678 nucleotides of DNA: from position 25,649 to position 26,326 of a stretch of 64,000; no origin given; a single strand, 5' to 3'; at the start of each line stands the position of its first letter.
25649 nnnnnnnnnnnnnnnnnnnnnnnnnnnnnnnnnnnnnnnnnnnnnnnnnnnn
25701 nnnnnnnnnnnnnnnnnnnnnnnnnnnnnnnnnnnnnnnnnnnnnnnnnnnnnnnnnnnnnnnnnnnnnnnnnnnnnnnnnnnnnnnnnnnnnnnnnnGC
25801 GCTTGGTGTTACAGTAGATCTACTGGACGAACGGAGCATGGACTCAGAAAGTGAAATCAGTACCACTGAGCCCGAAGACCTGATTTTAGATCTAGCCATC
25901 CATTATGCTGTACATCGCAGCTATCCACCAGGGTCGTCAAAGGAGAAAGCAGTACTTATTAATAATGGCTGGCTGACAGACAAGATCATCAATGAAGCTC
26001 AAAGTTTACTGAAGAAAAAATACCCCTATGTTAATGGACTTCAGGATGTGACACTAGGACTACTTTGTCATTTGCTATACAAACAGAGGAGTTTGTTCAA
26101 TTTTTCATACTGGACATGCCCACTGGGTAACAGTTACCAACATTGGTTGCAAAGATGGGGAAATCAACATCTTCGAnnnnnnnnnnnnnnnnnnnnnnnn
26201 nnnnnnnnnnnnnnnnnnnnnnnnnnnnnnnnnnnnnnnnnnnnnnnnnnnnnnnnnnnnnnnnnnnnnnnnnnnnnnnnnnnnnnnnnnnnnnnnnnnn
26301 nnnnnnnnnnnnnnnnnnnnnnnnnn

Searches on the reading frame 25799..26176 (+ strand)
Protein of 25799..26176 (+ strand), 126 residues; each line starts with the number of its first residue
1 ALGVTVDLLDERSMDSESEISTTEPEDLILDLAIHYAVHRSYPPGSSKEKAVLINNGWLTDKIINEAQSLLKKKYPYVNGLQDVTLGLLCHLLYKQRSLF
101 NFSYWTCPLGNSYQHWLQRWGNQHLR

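Call 26: search_protein_families(library=pfam, proteins=[window:25799-26176:+], max_evalue=1)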
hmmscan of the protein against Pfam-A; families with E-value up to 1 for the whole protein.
seq(126 aa): 3 families
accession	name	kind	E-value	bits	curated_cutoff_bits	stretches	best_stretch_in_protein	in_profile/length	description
PF06393.16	BID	-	0.022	14.7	25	1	23-75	119-170/191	BH3 interacting domain (BID)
PF18704.7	Chromo_2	-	0.062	13.9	25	0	10-30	36-56/68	Chromatin organization modifier domain 2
PF21070.2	IcmF_helical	-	0.064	13.9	24.1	1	54-96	6-47/106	Type VI secretion protein IcmF helical domain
